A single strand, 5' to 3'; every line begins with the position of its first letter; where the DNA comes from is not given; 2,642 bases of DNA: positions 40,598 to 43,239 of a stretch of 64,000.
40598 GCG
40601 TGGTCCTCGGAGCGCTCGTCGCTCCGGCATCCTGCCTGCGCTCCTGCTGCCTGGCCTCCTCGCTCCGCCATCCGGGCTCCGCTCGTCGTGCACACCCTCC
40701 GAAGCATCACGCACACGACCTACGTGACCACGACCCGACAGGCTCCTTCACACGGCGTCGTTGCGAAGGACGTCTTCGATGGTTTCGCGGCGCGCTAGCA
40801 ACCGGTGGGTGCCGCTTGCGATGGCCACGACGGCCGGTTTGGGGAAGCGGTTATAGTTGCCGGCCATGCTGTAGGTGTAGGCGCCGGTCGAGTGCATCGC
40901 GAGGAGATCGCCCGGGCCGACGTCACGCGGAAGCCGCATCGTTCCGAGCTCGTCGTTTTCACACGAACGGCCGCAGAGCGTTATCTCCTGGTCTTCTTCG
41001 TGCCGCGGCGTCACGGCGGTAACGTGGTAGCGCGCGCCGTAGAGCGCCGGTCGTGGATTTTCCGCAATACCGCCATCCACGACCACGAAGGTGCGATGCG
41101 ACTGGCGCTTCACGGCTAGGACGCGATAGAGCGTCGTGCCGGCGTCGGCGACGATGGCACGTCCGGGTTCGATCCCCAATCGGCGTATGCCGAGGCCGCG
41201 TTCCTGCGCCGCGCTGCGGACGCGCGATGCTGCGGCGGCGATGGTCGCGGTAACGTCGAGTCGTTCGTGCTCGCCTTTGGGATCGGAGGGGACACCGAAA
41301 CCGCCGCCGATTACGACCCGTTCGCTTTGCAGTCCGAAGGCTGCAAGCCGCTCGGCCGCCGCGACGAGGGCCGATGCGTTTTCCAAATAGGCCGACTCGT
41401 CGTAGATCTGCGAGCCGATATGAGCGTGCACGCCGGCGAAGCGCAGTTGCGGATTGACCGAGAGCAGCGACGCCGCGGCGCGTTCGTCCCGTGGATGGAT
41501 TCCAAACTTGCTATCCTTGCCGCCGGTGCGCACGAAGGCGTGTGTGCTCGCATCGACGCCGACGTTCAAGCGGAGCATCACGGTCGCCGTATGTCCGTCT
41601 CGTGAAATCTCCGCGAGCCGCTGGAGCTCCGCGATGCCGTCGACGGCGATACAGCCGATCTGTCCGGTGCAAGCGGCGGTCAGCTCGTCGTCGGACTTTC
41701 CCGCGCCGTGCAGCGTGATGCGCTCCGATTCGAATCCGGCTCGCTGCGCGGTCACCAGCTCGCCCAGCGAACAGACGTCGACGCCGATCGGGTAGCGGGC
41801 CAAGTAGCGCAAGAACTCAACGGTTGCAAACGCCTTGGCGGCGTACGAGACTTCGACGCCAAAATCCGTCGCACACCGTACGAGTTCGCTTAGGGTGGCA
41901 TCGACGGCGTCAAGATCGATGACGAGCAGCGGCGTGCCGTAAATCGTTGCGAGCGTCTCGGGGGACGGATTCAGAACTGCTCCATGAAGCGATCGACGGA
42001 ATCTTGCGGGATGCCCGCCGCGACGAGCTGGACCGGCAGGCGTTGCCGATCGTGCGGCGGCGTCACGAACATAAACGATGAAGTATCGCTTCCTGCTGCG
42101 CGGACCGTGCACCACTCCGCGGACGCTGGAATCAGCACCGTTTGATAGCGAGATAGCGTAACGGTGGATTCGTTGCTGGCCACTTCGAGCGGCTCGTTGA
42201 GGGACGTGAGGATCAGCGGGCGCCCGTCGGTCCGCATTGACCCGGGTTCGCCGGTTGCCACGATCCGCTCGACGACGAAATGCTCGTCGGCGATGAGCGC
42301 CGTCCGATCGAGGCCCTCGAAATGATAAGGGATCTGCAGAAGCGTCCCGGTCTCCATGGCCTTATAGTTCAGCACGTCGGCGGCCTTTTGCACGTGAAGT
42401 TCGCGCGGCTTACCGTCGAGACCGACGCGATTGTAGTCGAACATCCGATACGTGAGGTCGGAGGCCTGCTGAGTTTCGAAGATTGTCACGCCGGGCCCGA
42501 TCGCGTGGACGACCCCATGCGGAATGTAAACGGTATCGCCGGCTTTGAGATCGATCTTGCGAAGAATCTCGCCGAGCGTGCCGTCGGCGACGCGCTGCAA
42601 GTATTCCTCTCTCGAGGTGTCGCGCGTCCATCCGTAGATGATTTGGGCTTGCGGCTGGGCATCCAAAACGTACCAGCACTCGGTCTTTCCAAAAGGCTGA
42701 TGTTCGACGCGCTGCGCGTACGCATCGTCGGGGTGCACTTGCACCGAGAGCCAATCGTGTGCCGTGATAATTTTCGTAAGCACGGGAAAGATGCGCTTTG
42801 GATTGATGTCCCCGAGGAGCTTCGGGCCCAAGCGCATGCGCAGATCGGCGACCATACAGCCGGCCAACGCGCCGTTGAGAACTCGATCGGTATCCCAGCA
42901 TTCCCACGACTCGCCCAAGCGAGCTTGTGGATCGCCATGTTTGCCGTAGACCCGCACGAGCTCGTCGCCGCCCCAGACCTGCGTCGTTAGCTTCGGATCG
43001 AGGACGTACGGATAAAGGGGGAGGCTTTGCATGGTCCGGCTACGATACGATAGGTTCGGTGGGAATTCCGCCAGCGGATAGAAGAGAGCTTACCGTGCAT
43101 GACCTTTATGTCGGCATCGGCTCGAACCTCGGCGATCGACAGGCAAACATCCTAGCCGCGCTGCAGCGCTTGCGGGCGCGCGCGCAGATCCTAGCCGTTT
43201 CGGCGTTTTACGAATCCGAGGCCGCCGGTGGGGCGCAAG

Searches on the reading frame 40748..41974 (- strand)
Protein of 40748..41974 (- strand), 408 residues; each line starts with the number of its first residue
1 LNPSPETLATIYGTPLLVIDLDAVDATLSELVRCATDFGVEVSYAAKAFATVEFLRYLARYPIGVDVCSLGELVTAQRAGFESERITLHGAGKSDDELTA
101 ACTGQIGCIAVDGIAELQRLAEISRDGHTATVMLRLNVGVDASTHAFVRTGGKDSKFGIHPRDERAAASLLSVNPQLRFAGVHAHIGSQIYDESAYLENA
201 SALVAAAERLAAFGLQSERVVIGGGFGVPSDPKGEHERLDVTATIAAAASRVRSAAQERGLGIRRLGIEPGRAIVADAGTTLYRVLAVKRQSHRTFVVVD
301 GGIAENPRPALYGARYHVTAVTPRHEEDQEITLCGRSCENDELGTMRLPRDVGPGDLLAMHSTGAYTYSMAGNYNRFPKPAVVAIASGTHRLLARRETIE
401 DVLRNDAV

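Call 8: search_protein_families(library=pfam, proteins=[window:40748-41974:-])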
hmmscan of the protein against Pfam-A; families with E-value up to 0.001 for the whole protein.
window:40748-41974:- (408 aa): 3 families
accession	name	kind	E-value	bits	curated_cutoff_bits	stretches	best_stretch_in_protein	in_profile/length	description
PF02784.22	Orn_Arg_deC_N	-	6.3e-45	153.9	23.4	1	36-276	13-247/247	Pyridoxal-dependent decarboxylase, pyridoxal binding domain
PF00278.28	Orn_DAP_Arg_deC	-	9.6e-16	58.3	23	1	192-364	5-95/95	Pyridoxal-dependent decarboxylase, C-terminal sheet domain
PF01168.26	Ala_racemase_N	-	5.6e-08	33.2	24.1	1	19-219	1-190/220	Alanine racemase, N-terminal domain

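Call 33: find_homologous_proteins(query=window:40748-41974:-)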
Query window:40748-41974:- (408 aa): 3033 proteins with E <= 0.001 among 8000 candidates; the best 120 are listed.
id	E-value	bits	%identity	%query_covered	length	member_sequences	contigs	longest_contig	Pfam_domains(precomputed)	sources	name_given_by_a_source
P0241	1.0e-262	889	100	100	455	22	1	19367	PF02784.23,PF00278.29,PF01168.27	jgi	jgi:diaminopimelate decarboxylase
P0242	2.0e-238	809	90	100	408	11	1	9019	PF02784.23,PF00278.29,PF01168.27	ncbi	ncbi:MAG: diaminopimelate decarboxylase [Candidatus Cybelea sp.]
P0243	1.2e-229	780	87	100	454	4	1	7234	PF02784.23,PF00278.29,PF01168.27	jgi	jgi:diaminopimelate decarboxylase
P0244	3.8e-229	779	87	100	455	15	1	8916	PF02784.23,PF00278.29,PF01168.27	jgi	jgi:diaminopimelate decarboxylase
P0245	1.0e-228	777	86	100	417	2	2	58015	PF02784.23,PF00278.29,PF01168.27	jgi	-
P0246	4.5e-224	762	84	100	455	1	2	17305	PF02784.23,PF00278.29,PF01168.27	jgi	jgi:diaminopimelate decarboxylase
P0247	7.6e-219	745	86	96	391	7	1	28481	PF02784.23,PF00278.29,PF01168.27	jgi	jgi:diaminopimelate decarboxylase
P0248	3.3e-216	736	89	92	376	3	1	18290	PF02784.23,PF00278.29,PF01168.27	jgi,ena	jgi:diaminopimelate decarboxylase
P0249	3.7e-216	736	89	92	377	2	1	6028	PF02784.23,PF00278.29,PF01168.27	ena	-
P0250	5.1e-216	735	89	92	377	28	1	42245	PF02784.23,PF00278.29,PF01168.27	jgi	jgi:diaminopimelate decarboxylase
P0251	5.2e-216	735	89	92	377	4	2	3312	PF02784.23,PF00278.29,PF01168.27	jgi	-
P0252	5.8e-214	729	85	96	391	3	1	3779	PF02784.23,PF00278.29,PF01168.27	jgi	jgi:diaminopimelate decarboxylase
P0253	3.6e-212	723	85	92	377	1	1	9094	PF02784.23,PF00278.29,PF01168.27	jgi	jgi:diaminopimelate decarboxylase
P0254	1.9e-201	687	82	94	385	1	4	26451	PF02784.23,PF00278.29,PF01168.27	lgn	-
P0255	9.5e-201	685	88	87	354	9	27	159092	PF02784.23,PF00278.29,PF01168.27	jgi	jgi:diaminopimelate decarboxylase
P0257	6.6e-188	643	74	97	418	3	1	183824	PF02784.23,PF00278.29,PF01168.27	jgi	jgi:diaminopimelate decarboxylase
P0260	3.6e-180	617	84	82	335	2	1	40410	PF02784.23,PF00278.29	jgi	jgi:diaminopimelate decarboxylase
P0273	2.1e-166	572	68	98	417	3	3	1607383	PF02784.23,PF00278.29,PF01168.27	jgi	jgi:diaminopimelate decarboxylase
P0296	2.2e-161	555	68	96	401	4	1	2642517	PF02784.23,PF00278.29,PF01168.27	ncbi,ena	-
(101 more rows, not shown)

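Call 35: find_encoding_contigs(protein=P0242, flank=10000, max_places=4)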
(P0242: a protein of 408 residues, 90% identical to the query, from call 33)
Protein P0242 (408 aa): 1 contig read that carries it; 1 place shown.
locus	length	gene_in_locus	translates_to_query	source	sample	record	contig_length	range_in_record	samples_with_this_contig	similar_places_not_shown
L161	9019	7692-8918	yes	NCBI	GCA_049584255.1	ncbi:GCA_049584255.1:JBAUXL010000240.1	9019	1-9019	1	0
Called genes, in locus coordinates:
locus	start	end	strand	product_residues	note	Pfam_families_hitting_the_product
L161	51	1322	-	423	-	PF00202:Aminotran_3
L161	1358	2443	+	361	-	PF08984:DUF1858, PF01656:CbiA, PF10609:ParA, PF13614:AAA_31 (weak)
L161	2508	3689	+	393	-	PF16491:Peptidase_M48_N, PF01435:Peptidase_M48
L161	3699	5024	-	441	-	PF04185:Phosphoesterase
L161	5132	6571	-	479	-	PF01288:HPPK, PF02649:GCHY-1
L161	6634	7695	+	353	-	PF20511:PMI_typeI_cat (weak)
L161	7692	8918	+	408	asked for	PF00278:Orn_DAP_Arg_deC, PF01168:Ala_racemase_N, PF02784:Orn_Arg_deC_N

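Call 36: find_encoding_contigs(protein=P0245, flank=10000, max_places=4)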
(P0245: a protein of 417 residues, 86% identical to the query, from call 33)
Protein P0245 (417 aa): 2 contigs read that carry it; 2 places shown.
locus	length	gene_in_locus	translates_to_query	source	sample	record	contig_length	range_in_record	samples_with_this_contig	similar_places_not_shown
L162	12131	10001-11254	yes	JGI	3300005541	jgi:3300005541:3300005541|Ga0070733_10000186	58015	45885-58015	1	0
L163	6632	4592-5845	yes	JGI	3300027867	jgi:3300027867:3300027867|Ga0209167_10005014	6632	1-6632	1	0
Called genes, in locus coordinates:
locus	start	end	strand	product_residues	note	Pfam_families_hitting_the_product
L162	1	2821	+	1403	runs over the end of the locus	PF13620:CarboxypepD_reg, PF13715:CarbopepD_reg_2 (faint)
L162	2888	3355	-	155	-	-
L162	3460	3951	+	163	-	-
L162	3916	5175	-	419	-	PF00202:Aminotran_3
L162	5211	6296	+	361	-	PF08984:DUF1858, PF01656:CbiA, PF10609:ParA, PF13614:AAA_31 (faint)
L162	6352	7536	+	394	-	PF16491:Peptidase_M48_N, PF01435:Peptidase_M48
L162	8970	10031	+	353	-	PF20511:PMI_typeI_cat (weak)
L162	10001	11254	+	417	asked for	PF00278:Orn_DAP_Arg_deC, PF01168:Ala_racemase_N (weak), PF02784:Orn_Arg_deC_N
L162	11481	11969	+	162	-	PF01625:PMSR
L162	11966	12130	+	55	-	?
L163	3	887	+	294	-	?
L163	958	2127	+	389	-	PF16491:Peptidase_M48_N, PF01435:Peptidase_M48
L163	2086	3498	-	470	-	PF01288:HPPK, PF02649:GCHY-1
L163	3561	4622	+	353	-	PF20511:PMI_typeI_cat (weak)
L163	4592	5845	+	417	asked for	PF00278:Orn_DAP_Arg_deC, PF01168:Ala_racemase_N (weak), PF02784:Orn_Arg_deC_N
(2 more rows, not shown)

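Call 37: find_encoding_contigs(protein=P0250, flank=10000, max_places=4)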
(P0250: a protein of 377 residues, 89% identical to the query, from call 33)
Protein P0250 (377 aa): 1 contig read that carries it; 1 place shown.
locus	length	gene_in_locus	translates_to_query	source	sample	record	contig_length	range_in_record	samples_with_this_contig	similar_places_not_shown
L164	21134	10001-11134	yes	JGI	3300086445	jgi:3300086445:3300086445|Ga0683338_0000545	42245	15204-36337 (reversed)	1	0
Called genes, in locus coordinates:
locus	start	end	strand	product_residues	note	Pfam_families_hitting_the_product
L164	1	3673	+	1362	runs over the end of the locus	PF13620:CarboxypepD_reg, PF13715:CarbopepD_reg_2, PF07715:Plug (weak)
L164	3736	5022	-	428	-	PF00202:Aminotran_3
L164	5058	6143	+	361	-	PF08984:DUF1858, PF01656:CbiA, PF10609:ParA, PF13614:AAA_31 (faint)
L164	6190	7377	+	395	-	PF16491:Peptidase_M48_N, PF01435:Peptidase_M48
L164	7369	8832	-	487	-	PF01288:HPPK, PF02649:GCHY-1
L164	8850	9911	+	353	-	PF20511:PMI_typeI_cat (weak)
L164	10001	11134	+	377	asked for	PF02784:Orn_Arg_deC_N, PF01168:Ala_racemase_N (weak), PF00278:Orn_DAP_Arg_deC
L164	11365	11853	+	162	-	PF01625:PMSR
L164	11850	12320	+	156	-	PF01641:SelR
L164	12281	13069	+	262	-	PF01975:SurE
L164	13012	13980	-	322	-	PF00793:DAHP_synth_1, PF03102:NeuB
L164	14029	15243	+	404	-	PF00109:ketoacyl-synt, PF00108:Thiolase_N (weak), PF02801:Ketoacyl-synt_C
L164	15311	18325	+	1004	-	PF00275:EPSP_synthase, PF00501:AMP-binding, PF13193:AMP-binding_C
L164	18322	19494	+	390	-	PF02771:Acyl-CoA_dh_N, PF02770:Acyl-CoA_dh_M, PF00441:Acyl-CoA_dh_1, PF08028:Acyl-CoA_dh_2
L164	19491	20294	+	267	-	PF00106:adh_short, PF08659:KR, PF23441:SDR (weak), PF13561:adh_short_C2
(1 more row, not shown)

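Call 38: find_encoding_contigs(protein=P0255, flank=10000, max_places=10)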
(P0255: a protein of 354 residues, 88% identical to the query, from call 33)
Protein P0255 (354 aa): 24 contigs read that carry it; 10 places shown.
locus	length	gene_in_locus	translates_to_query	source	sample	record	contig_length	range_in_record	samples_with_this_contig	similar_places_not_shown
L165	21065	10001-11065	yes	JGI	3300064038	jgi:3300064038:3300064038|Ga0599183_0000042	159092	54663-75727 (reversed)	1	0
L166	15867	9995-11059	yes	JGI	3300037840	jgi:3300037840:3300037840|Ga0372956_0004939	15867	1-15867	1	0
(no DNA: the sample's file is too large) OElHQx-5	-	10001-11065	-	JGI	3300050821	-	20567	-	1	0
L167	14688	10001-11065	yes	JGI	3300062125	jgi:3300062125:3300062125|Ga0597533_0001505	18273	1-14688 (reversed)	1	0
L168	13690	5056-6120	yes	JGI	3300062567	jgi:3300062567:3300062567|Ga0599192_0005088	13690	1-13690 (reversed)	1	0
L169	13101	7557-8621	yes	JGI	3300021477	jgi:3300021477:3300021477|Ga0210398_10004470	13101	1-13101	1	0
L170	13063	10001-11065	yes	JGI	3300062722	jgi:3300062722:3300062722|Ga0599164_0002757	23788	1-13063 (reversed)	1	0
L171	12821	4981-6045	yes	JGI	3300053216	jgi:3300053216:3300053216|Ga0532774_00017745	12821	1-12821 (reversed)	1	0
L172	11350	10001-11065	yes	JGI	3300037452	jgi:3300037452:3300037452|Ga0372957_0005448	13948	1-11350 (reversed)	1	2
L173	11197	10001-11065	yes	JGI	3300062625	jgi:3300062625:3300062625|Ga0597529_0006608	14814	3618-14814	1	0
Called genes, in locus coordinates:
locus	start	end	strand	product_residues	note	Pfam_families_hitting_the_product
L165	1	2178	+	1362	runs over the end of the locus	PF13620:CarboxypepD_reg, PF13715:CarbopepD_reg_2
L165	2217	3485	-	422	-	PF00202:Aminotran_3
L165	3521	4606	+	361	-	PF08984:DUF1858, PF01656:CbiA, PF10609:ParA, PF13614:AAA_31 (faint)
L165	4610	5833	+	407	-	PF16491:Peptidase_M48_N, PF01435:Peptidase_M48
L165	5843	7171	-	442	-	PF04185:Phosphoesterase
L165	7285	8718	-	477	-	PF01288:HPPK, PF02649:GCHY-1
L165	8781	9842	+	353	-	PF20511:PMI_typeI_cat (weak)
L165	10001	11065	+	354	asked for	PF01168:Ala_racemase_N (weak), PF02784:Orn_Arg_deC_N, PF00278:Orn_DAP_Arg_deC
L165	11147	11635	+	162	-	PF01625:PMSR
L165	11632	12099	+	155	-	PF01641:SelR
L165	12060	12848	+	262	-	PF01975:SurE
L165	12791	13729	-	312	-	PF00793:DAHP_synth_1, PF03102:NeuB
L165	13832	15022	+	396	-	PF00109:ketoacyl-synt, PF00108:Thiolase_N (weak), PF02801:Ketoacyl-synt_C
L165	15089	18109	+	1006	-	PF00275:EPSP_synthase, PF00501:AMP-binding, PF13193:AMP-binding_C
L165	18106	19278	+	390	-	PF02771:Acyl-CoA_dh_N, PF02770:Acyl-CoA_dh_M, PF00441:Acyl-CoA_dh_1, PF08028:Acyl-CoA_dh_2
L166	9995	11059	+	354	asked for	PF01168:Ala_racemase_N (weak), PF02784:Orn_Arg_deC_N, PF00278:Orn_DAP_Arg_deC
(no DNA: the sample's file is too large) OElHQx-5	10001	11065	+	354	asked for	PF01168:Ala_racemase_N (weak), PF02784:Orn_Arg_deC_N, PF00278:Orn_DAP_Arg_deC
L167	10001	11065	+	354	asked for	PF01168:Ala_racemase_N (weak), PF02784:Orn_Arg_deC_N, PF00278:Orn_DAP_Arg_deC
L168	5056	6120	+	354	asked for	PF01168:Ala_racemase_N (weak), PF02784:Orn_Arg_deC_N, PF00278:Orn_DAP_Arg_deC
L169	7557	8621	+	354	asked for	PF01168:Ala_racemase_N (weak), PF02784:Orn_Arg_deC_N, PF00278:Orn_DAP_Arg_deC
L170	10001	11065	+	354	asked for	PF01168:Ala_racemase_N (weak), PF02784:Orn_Arg_deC_N, PF00278:Orn_DAP_Arg_deC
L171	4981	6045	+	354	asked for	PF01168:Ala_racemase_N (weak), PF02784:Orn_Arg_deC_N, PF00278:Orn_DAP_Arg_deC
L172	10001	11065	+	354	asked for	PF01168:Ala_racemase_N (weak), PF02784:Orn_Arg_deC_N, PF00278:Orn_DAP_Arg_deC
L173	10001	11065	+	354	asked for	PF01168:Ala_racemase_N (weak), PF02784:Orn_Arg_deC_N, PF00278:Orn_DAP_Arg_deC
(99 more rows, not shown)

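Call 39: find_encoding_contigs(protein=P0260, flank=10000, max_places=4)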
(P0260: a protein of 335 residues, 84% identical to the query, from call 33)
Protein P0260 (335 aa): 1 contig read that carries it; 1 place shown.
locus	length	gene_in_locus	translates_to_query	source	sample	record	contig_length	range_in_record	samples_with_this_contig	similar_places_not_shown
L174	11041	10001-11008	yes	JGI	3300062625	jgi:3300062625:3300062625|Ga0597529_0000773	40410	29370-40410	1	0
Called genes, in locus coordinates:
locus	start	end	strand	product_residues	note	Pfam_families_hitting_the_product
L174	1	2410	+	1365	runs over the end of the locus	PF13620:CarboxypepD_reg, PF13715:CarbopepD_reg_2 (weak)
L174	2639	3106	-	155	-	-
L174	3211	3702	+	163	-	-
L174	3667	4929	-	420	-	PF00202:Aminotran_3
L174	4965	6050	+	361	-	PF08984:DUF1858, PF01656:CbiA, PF10609:ParA, PF13614:AAA_31 (weak)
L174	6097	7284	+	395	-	PF16491:Peptidase_M48_N, PF01435:Peptidase_M48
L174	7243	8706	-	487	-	PF01288:HPPK, PF02649:GCHY-1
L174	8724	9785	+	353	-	PF20511:PMI_typeI_cat (weak)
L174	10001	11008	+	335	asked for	PF02784:Orn_Arg_deC_N, PF00278:Orn_DAP_Arg_deC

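Call 40: find_encoding_contigs(protein=P0247, flank=10000, max_places=4)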
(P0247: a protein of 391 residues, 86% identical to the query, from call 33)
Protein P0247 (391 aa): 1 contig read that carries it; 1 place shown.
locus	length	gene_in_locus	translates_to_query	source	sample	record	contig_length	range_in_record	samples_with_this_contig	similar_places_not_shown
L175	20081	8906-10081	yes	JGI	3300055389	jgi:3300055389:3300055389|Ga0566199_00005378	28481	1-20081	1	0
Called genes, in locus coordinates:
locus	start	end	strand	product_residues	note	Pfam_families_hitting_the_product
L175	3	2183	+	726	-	?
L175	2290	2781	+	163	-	-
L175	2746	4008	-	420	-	PF00202:Aminotran_3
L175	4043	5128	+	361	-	PF08984:DUF1858, PF01656:CbiA, PF10609:ParA, PF13614:AAA_31 (faint)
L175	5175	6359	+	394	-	PF16491:Peptidase_M48_N, PF01435:Peptidase_M48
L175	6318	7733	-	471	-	PF01288:HPPK, PF02649:GCHY-1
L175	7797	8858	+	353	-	PF20511:PMI_typeI_cat (weak)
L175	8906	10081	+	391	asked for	PF01168:Ala_racemase_N, PF02784:Orn_Arg_deC_N, PF00278:Orn_DAP_Arg_deC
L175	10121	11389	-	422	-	-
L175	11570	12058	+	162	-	PF01625:PMSR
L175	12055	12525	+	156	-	PF01641:SelR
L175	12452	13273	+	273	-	PF01975:SurE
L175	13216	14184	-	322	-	PF00793:DAHP_synth_1, PF03102:NeuB (weak)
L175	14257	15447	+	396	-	PF00109:ketoacyl-synt, PF00108:Thiolase_N (faint), PF02801:Ketoacyl-synt_C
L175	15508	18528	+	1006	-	PF00275:EPSP_synthase, PF00501:AMP-binding, PF13193:AMP-binding_C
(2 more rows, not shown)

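Call 42: find_encoding_contigs(protein=P0257, flank=10000, max_places=3)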
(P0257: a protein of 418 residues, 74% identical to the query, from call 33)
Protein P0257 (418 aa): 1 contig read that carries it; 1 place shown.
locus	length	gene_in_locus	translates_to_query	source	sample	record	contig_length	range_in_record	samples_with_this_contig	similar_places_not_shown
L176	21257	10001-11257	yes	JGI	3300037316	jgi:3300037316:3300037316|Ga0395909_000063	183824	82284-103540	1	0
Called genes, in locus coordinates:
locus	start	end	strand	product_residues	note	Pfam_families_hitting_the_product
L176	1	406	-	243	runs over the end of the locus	PF02678:Pirin, PF17954:Pirin_C_2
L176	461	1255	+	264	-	PF06182:ABC2_membrane_6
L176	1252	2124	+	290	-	PF13354:Beta-lactamase2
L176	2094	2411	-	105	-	PF01541:GIY-YIG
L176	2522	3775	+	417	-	PF04389:Peptidase_M28, PF01546:Peptidase_M20 (weak)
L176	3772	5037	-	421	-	PF00202:Aminotran_3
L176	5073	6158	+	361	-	PF08984:DUF1858, PF01656:CbiA, PF10609:ParA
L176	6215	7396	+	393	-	PF16491:Peptidase_M48_N, PF01435:Peptidase_M48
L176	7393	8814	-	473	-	PF01288:HPPK, PF02649:GCHY-1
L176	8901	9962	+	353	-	PF20511:PMI_typeI_cat (weak)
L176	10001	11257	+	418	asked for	PF01168:Ala_racemase_N (weak), PF02784:Orn_Arg_deC_N, PF00278:Orn_DAP_Arg_deC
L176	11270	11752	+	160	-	PF01625:PMSR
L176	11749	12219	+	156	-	PF01641:SelR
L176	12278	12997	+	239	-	PF01975:SurE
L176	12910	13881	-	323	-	PF00793:DAHP_synth_1, PF03102:NeuB (weak)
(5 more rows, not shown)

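Call 43: find_encoding_contigs(protein=P0296, flank=10000, max_places=3)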
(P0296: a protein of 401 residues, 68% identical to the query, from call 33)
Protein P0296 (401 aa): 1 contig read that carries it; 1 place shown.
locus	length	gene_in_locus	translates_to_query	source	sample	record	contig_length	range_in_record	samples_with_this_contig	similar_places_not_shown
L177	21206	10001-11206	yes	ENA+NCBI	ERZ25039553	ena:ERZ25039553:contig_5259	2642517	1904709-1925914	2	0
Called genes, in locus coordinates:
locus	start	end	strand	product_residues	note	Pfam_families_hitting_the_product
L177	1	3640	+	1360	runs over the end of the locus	PF13620:CarboxypepD_reg, PF13715:CarbopepD_reg_2, PF07715:Plug (weak)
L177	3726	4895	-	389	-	PF00202:Aminotran_3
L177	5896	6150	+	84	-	-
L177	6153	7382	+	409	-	PF16491:Peptidase_M48_N, PF01435:Peptidase_M48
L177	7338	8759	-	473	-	PF01288:HPPK, PF02649:GCHY-1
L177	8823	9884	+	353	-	PF20511:PMI_typeI_cat (weak)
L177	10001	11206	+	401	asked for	PF00278:Orn_DAP_Arg_deC, PF01168:Ala_racemase_N, PF02784:Orn_Arg_deC_N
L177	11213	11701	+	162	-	PF01625:PMSR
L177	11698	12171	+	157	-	PF01641:SelR, PF24046:At4g08330 (faint)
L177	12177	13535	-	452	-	PF07690:MFS_1, PF00083:Sugar_tr, PF12832:MFS_1_like (faint), PF07690:MFS_1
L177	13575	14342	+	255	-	PF01975:SurE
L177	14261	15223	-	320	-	PF00793:DAHP_synth_1, PF03102:NeuB (weak)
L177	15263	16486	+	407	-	PF00109:ketoacyl-synt, PF00108:Thiolase_N (weak), PF02801:Ketoacyl-synt_C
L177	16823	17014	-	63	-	-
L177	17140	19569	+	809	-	PF00275:EPSP_synthase, PF00501:AMP-binding, PF13193:AMP-binding_C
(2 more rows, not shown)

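Call 44: find_encoding_contigs(protein=P0273, flank=10000, max_places=3)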
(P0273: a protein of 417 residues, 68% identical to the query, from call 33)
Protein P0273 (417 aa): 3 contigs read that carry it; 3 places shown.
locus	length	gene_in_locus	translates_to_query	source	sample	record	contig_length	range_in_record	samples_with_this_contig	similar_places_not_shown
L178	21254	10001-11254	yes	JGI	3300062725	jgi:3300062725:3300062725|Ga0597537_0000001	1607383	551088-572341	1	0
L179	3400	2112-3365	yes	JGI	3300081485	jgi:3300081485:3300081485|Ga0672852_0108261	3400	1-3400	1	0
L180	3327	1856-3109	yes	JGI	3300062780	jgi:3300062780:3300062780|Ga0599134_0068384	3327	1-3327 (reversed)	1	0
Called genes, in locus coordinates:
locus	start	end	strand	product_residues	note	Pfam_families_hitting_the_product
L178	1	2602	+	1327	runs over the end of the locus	PF13620:CarboxypepD_reg, PF13715:CarbopepD_reg_2, PF07715:Plug (weak), PF00593:TonB_dep_Rec_b-barrel (weak)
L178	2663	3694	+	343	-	PF00578:AhpC-TSA, PF08534:Redoxin, PF13905:Thioredoxin_8 (weak), PF17991:Thioredoxin_10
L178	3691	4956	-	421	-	PF00202:Aminotran_3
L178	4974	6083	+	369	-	PF08984:DUF1858, PF10609:ParA, PF13614:AAA_31 (faint), PF01656:CbiA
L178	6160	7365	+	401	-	PF16491:Peptidase_M48_N, PF01435:Peptidase_M48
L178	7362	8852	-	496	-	PF01288:HPPK, PF02649:GCHY-1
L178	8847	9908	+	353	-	PF20511:PMI_typeI_cat (weak)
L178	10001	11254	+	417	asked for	PF00278:Orn_DAP_Arg_deC, PF01168:Ala_racemase_N, PF02784:Orn_Arg_deC_N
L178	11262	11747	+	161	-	PF01625:PMSR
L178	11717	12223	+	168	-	PF01641:SelR, PF24046:At4g08330 (faint)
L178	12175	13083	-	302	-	PF00793:DAHP_synth_1, PF03102:NeuB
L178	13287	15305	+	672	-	PF00724:Oxidored_FMN, PF03486:HI0933_like (faint), PF07992:Pyr_redox_2 (weak), PF00070:Pyr_redox (weak), PF01266:DAO (faint), PF07992:Pyr_redox_2, PF12831:FAD_oxidored (weak), PF13450:NAD_binding_8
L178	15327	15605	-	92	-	PF12840:HTH_20 (weak), PF01022:HTH_5 (weak), PF13601:HTH_34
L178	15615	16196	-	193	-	-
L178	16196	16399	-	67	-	-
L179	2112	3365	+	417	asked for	PF00278:Orn_DAP_Arg_deC, PF01168:Ala_racemase_N, PF02784:Orn_Arg_deC_N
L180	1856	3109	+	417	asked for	PF00278:Orn_DAP_Arg_deC, PF01168:Ala_racemase_N, PF02784:Orn_Arg_deC_N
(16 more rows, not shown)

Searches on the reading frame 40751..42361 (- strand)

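Call 54: search_protein_families(library=ncbifam, proteins=[window:40751-42361:-], max_evalue=1e-8)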
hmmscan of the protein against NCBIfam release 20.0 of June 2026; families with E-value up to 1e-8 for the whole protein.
window:40751-42361:- (537 aa): 7 families
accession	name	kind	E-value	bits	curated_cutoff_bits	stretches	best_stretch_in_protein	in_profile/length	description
TIGR01048.1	lysA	equivalog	1e-110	370.2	297.9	1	135-535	17-416/417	diaminopimelate decarboxylase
NF006515.0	PRK08961.1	equivalog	1.5e-47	162.2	802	1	143-512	503-857/861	bifunctional aspartate kinase/diaminopimelate decarboxylase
TIGR03099.1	dCO2ase_PEP1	hypoth_equivalog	9.8e-47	159.9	478.45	1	135-500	16-383/398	pyridoxal-dependent decarboxylase, exosortase A system-associated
NF052544.1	OrLyDeCDokD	equivalog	5.6e-34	117.5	700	1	136-535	35-459/461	ornithine/lysine decarboxylase DokD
NF041039.1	FslC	exception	2.1e-13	49.9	500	1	133-516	18-405/418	rhizoferrin biosystnesis N-citrylornithine decarboxylase FslC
TIGR01273.1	speA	equivalog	4.4e-12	45.3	624.1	1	233-424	162-358/624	arginine decarboxylase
NF003763.0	PRK05354.1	equivalog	2.9e-11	42.6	369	1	188-423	121-365/636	biosynthetic arginine decarboxylase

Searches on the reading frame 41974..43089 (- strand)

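Call 54: search_protein_families(library=ncbifam, proteins=[window:41974-43089:-], max_evalue=1e-8)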
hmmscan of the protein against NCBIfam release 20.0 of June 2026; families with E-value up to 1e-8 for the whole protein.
window:41974-43089:- (372 aa): 1 family
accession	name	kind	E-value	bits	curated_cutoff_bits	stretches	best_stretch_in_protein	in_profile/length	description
TIGR00218.1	manA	equivalog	8.7e-33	114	116.2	2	127-332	146-352/359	mannose-6-phosphate isomerase, class I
